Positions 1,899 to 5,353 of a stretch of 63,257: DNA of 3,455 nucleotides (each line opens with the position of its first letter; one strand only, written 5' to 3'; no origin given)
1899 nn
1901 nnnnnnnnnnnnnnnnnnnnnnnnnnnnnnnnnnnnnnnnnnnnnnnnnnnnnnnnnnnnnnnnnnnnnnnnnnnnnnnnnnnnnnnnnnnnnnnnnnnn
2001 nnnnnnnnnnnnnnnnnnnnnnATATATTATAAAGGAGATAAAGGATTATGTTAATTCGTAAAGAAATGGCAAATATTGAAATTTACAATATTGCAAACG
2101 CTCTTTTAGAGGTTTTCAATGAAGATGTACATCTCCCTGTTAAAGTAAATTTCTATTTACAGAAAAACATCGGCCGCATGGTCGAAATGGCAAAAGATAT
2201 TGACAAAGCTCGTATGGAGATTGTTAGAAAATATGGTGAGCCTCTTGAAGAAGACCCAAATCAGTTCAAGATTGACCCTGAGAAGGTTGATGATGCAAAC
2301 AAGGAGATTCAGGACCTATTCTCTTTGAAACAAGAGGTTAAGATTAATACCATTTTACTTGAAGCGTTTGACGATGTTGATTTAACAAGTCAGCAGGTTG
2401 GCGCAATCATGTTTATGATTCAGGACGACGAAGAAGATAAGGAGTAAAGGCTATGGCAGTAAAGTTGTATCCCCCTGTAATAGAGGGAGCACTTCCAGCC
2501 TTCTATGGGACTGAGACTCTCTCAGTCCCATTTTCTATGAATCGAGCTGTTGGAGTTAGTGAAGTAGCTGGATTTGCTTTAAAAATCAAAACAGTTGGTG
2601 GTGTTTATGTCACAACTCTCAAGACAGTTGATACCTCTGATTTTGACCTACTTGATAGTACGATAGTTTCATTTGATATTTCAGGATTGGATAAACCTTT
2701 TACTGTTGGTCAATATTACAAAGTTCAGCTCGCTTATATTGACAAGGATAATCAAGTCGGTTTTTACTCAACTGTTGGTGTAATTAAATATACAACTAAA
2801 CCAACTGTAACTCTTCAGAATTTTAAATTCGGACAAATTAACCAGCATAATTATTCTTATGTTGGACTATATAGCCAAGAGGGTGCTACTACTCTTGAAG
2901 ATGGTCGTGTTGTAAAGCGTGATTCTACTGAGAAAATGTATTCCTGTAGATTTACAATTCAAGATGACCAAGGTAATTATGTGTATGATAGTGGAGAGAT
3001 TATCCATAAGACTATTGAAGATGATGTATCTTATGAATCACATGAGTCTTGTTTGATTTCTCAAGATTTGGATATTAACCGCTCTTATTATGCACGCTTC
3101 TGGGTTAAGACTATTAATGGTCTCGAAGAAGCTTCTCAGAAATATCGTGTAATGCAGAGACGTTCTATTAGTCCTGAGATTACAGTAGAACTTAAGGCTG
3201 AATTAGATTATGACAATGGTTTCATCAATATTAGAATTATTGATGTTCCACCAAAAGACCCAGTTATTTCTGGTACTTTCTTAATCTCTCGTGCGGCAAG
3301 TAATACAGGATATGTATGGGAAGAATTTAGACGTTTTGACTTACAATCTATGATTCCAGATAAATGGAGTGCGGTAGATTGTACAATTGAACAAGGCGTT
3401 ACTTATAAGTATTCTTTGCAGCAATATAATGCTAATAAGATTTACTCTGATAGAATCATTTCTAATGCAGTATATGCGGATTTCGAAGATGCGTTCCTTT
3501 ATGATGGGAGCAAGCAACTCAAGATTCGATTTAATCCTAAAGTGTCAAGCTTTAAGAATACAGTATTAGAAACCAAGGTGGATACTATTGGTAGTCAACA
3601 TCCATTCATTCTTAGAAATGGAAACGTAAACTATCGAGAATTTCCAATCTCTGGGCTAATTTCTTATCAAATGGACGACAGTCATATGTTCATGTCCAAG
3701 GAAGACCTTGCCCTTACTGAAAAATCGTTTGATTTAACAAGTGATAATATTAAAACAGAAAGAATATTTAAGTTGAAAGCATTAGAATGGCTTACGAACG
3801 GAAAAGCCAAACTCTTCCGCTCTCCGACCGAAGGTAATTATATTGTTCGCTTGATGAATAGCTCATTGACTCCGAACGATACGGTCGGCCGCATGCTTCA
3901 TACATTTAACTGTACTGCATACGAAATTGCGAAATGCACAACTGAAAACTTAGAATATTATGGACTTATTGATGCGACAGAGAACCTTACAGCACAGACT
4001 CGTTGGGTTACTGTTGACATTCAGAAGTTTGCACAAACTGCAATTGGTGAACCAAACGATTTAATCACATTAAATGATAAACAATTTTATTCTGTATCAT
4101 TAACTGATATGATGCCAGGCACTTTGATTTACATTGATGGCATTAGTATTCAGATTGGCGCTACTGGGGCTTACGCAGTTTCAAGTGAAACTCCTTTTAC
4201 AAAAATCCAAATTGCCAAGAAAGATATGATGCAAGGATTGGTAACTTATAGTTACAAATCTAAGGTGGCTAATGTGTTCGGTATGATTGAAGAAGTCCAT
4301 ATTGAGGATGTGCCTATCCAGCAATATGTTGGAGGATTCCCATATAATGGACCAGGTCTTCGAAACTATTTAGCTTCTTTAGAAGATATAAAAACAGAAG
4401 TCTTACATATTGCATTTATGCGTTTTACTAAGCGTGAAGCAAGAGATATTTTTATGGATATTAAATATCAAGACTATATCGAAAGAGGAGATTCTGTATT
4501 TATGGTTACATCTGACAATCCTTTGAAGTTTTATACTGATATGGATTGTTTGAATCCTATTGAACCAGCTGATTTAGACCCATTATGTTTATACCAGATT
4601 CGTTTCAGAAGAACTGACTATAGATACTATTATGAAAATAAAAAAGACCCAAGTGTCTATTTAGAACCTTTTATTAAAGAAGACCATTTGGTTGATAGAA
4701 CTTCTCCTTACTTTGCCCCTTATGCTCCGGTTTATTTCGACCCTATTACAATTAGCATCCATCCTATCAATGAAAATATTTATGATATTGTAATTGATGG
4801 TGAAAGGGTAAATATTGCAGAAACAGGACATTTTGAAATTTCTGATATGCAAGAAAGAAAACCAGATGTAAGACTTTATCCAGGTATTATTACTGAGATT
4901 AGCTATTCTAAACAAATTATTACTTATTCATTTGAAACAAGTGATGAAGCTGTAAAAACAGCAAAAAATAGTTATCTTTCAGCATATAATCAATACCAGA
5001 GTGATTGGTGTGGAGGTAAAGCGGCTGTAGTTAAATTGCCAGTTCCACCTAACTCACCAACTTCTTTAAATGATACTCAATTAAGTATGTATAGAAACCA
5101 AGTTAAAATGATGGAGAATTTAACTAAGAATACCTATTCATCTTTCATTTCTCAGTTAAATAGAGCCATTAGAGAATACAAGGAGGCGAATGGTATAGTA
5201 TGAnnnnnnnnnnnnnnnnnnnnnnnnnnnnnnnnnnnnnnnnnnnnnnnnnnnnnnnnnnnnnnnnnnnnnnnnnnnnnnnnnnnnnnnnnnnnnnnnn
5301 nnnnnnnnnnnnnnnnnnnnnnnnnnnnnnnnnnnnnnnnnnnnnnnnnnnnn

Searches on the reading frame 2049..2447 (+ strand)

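Call 8: search_protein_families(library=phrogs, proteins=[window:2049-2447:+], max_evalue=0.001)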
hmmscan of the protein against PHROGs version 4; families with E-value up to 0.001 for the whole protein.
window:2049-2447:+ (132 aa): 1 family
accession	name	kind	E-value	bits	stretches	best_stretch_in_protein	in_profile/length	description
phrog_1401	-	unknown function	1.5e-11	45.4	1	6-131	4-139/140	-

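Call 12: search_protein_families(library=pfam, proteins=[window:2049-2447:+], max_evalue=0.001)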
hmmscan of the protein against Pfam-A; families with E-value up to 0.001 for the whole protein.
window:2049-2447:+ (132 aa): 0 families

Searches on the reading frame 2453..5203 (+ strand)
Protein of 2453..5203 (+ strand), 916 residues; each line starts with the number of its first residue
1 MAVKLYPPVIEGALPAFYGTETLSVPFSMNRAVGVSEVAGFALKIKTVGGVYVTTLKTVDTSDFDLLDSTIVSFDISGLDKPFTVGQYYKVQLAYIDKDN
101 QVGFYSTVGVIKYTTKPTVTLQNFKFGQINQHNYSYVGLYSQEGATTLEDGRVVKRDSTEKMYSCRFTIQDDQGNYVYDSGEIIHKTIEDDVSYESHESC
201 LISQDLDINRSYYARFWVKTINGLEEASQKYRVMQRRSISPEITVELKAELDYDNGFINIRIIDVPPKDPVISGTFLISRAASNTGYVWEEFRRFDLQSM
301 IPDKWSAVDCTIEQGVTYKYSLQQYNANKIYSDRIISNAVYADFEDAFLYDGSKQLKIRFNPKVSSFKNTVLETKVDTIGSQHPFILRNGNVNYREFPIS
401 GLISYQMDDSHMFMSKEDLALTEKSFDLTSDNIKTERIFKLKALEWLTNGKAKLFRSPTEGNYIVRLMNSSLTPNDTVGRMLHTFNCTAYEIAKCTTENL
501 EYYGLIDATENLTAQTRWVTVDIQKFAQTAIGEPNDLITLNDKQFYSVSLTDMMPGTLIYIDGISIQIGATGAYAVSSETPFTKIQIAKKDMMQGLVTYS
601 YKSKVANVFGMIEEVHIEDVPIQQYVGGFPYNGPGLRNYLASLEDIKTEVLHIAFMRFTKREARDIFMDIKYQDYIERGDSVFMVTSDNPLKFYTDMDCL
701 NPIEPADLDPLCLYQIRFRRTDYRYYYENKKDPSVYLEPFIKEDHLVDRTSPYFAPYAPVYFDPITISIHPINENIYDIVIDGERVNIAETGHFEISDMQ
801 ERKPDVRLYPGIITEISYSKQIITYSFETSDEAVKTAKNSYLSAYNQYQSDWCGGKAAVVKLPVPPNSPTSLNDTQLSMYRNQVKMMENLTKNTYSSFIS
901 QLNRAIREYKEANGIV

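Call 8: search_protein_families(library=phrogs, proteins=[window:2453-5203:+], max_evalue=0.001)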
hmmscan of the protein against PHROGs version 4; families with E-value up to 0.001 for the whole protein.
window:2453-5203:+ (916 aa): 2 families
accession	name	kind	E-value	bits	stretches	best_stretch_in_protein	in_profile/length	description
phrog_30026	-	unknown function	1.8e-18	67.3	2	429-505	521-597/617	-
phrog_27355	-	unknown function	5.4e-10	40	1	275-509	86-300/304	-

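Call 12: search_protein_families(library=pfam, proteins=[window:2453-5203:+], max_evalue=0.001)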
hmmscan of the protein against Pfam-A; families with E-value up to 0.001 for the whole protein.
window:2453-5203:+ (916 aa): 0 families

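Call 76: search_solved_structures(query=window:2453-5203:+, max_evalue=0.1)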
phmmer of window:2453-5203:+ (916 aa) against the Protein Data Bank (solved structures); distinct sequences matched with E-value up to 0.1: 0.
